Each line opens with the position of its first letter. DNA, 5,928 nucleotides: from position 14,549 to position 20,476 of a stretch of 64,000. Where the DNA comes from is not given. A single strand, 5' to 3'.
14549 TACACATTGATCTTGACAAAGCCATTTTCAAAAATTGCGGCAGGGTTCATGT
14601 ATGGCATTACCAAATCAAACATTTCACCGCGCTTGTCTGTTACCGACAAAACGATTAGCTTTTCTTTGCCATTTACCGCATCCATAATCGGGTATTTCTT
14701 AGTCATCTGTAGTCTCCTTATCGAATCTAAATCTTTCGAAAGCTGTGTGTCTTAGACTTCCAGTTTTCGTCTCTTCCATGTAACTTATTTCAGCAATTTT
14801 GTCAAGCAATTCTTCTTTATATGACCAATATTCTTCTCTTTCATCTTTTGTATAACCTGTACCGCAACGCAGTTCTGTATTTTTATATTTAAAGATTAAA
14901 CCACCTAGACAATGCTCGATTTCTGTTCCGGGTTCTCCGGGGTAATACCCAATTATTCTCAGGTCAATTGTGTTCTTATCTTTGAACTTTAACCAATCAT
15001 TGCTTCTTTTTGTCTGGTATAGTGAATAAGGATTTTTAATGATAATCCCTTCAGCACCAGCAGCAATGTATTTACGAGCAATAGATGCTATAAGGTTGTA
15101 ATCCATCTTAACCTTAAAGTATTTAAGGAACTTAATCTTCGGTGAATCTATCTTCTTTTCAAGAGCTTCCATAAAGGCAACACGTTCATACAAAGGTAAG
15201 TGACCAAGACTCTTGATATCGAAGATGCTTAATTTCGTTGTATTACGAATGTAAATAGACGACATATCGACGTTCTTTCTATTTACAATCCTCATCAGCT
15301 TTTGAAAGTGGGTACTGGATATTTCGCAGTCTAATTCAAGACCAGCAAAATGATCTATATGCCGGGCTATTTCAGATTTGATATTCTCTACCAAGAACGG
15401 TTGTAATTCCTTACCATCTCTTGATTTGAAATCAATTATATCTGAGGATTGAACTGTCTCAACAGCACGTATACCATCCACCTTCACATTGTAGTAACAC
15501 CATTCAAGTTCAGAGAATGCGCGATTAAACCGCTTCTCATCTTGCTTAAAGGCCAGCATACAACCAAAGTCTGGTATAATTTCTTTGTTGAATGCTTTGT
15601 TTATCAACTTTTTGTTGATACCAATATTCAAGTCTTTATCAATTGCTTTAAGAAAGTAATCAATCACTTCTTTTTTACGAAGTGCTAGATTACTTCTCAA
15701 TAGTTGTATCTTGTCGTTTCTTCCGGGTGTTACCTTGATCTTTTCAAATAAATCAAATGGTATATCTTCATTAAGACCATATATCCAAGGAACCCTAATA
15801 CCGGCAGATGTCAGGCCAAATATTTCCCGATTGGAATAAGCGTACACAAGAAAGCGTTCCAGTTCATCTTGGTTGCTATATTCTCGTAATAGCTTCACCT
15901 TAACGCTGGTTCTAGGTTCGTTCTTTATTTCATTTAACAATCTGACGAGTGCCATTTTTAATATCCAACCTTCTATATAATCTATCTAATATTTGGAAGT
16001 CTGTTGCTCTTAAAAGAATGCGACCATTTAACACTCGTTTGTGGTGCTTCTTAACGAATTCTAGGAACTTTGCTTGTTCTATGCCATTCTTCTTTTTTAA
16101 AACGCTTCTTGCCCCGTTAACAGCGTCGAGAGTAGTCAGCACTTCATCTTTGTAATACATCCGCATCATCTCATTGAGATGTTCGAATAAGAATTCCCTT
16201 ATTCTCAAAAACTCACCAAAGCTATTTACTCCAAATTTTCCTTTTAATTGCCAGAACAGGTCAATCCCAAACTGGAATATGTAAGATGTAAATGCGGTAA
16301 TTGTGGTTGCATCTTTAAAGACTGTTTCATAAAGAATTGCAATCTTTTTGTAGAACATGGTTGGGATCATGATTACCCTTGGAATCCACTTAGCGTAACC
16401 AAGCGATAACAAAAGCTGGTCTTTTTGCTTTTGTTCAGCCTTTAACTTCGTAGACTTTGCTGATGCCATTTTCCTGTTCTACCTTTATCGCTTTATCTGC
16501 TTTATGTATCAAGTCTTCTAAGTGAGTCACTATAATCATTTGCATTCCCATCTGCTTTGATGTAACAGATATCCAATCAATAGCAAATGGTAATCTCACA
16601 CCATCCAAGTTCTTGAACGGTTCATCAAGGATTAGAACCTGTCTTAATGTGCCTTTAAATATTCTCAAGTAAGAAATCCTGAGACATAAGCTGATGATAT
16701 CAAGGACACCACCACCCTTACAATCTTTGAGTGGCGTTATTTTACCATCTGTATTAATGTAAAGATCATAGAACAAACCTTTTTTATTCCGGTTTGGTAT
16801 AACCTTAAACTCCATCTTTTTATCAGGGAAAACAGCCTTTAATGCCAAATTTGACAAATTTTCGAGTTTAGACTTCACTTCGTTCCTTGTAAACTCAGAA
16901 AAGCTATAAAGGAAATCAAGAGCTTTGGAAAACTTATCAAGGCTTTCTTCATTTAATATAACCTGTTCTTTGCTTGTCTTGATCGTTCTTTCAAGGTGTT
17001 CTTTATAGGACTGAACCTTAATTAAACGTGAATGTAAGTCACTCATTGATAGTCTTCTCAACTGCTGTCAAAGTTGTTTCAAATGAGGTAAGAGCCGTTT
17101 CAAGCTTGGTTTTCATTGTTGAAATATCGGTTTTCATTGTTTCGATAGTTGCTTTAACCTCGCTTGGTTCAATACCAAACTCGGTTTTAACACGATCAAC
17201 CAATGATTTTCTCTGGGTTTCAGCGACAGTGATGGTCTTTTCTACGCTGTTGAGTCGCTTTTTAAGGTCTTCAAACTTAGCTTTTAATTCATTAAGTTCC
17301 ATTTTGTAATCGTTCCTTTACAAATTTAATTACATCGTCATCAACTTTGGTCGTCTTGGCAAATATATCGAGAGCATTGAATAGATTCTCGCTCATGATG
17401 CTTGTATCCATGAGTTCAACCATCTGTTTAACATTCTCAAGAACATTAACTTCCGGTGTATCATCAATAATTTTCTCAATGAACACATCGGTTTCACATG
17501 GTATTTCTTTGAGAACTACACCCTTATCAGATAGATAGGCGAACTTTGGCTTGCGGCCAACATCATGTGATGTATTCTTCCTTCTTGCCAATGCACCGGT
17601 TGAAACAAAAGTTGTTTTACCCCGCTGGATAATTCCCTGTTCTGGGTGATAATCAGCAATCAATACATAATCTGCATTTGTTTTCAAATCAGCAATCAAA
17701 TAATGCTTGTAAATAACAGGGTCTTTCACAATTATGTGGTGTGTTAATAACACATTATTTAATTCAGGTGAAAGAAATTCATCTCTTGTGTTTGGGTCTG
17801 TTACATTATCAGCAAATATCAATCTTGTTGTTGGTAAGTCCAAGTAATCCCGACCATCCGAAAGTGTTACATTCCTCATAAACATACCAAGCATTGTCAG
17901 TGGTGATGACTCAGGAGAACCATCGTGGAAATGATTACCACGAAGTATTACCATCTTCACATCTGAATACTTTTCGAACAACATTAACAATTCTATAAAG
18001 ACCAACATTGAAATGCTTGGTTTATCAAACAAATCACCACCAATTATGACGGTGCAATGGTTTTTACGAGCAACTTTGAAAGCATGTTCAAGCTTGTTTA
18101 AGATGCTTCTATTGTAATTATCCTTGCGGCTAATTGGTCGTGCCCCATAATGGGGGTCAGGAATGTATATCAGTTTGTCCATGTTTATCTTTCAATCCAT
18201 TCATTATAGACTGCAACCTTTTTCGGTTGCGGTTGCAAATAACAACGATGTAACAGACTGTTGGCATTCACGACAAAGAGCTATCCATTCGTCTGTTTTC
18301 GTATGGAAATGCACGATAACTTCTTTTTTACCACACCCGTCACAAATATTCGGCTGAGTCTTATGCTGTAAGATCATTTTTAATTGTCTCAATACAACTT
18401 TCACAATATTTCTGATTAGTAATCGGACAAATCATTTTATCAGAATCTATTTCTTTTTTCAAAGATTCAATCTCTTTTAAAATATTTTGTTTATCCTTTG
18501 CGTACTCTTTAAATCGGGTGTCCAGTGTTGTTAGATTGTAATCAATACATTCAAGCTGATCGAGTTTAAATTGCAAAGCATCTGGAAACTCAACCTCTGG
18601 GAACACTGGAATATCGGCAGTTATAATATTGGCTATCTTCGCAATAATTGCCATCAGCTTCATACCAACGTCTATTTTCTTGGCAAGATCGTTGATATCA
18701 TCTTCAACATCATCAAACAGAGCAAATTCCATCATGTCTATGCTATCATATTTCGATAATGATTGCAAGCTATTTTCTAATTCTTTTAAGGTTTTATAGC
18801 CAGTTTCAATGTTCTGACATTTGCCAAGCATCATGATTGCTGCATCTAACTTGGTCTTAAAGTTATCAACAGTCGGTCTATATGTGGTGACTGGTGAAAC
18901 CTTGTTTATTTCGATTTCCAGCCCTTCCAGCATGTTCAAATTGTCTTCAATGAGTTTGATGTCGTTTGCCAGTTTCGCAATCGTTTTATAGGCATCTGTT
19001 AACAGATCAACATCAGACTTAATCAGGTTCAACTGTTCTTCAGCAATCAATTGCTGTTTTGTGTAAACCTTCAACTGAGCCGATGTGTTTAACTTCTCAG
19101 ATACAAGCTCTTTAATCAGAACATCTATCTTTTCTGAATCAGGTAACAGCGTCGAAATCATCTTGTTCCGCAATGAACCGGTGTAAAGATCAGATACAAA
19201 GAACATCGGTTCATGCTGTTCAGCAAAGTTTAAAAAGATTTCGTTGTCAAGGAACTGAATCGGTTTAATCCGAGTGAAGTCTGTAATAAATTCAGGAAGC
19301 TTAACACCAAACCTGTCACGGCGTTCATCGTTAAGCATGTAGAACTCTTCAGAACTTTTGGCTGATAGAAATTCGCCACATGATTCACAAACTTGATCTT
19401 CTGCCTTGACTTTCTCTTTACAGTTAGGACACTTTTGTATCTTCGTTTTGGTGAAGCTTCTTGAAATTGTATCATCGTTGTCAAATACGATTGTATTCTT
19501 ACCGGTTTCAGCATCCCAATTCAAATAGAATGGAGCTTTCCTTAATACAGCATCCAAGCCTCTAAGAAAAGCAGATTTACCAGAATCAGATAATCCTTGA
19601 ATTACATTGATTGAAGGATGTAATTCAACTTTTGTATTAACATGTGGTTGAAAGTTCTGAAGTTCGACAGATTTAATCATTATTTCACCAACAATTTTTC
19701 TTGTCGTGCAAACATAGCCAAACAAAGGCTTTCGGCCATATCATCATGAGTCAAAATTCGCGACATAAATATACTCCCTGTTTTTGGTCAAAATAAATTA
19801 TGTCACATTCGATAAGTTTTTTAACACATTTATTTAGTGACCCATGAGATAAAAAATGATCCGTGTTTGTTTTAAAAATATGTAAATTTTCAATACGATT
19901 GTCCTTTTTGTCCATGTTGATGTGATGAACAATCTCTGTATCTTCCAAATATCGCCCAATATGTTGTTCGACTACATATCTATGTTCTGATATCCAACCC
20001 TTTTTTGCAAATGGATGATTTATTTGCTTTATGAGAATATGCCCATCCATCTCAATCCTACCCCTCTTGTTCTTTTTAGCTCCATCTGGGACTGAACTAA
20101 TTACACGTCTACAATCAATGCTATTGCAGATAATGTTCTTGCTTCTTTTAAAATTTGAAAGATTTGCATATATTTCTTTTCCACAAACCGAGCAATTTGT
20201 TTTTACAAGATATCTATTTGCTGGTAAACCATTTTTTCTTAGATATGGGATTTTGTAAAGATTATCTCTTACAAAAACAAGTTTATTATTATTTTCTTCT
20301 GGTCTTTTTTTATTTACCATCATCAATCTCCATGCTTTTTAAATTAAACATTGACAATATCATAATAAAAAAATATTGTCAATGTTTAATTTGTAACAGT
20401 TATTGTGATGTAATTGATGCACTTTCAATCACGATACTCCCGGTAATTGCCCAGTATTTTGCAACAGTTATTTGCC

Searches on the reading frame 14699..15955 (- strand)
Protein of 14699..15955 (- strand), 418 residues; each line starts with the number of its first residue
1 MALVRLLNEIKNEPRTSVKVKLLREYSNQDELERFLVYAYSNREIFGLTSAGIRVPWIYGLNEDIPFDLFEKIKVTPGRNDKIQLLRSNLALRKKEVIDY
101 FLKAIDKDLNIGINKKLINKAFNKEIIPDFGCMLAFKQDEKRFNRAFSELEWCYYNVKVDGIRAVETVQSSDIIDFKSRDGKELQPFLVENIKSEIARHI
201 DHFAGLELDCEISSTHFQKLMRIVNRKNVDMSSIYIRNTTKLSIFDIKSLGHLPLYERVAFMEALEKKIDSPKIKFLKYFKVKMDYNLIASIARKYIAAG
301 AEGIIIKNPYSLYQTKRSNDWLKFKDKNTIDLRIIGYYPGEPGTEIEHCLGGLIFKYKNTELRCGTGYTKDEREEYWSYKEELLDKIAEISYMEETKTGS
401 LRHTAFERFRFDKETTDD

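Call 25: search_protein_families(library=pfam, proteins=[window:14699-15955:-], max_evalue=0.01)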
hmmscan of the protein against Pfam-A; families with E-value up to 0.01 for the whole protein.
window:14699-15955:- (418 aa): 4 families
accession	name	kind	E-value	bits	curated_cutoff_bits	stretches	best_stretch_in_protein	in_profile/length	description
PF01068.26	DNA_ligase_A_M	-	9.9e-18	65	26.2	1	142-325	9-204/204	ATP dependent DNA ligase domain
PF14743.12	DNA_ligase_OB_2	-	6.3e-07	29.7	28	1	347-410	7-66/66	DNA ligase OB-like domain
PF04679.21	DNA_ligase_A_C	-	0.0015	19.4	27.5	0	386-413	67-94/94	ATP dependent DNA ligase C terminal region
PF17879.7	DNA_ligase_C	-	0.0082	16.6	25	0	388-410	87-109/109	DNA ligase C-terminal domain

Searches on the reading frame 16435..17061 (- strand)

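Call 25: search_protein_families(library=pfam, proteins=[window:16435-17061:-], max_evalue=0.01)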
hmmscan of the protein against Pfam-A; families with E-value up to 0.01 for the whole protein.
window:16435-17061:- (208 aa): 1 family
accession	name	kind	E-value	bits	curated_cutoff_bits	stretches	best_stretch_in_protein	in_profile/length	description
PF02463.25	SMC_N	-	8.3e-05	22.6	40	1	115-201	137-219/220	RecF/RecN/SMC N terminal domain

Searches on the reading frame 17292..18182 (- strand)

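Call 25: search_protein_families(library=pfam, proteins=[window:17292-18182:-], max_evalue=0.01)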
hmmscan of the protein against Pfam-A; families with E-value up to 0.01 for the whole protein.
window:17292-18182:- (296 aa): 1 family
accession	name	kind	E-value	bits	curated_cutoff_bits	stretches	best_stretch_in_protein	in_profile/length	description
PF00149.33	Metallophos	-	0.00028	21.8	21.5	1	7-88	6-74/191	Calcineurin-like phosphoesterase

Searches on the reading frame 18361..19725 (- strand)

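Call 5: search_protein_families(library=phrogs, proteins=[window:18361-19725:-], max_evalue=0.001)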
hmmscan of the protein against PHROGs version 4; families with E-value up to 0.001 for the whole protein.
window:18361-19725:- (454 aa): 2 families
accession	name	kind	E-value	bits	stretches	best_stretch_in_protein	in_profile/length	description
phrog_16465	-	DNA, RNA and nucleotide metabolism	8.9e-18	65.6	1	15-350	3-313/491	exonuclease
phrog_1499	-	unknown function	8.7e-05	22.9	1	14-102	2-97/427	-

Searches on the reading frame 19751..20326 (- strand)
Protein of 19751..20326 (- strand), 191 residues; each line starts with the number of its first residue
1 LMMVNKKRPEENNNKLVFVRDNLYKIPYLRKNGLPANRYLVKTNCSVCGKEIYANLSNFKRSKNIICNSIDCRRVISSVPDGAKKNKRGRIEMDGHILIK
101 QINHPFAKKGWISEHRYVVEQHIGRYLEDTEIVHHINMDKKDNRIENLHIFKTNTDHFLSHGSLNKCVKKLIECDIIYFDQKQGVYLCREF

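Call 25: search_protein_families(library=pfam, proteins=[window:19751-20326:-], max_evalue=0.01)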
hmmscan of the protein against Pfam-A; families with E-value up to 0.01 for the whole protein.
window:19751-20326:- (191 aa): 1 family
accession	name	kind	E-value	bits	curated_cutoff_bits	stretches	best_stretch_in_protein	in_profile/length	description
PF13392.12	HNH_3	-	2.1e-10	40.5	24.8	1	115-151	4-39/46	HNH endonuclease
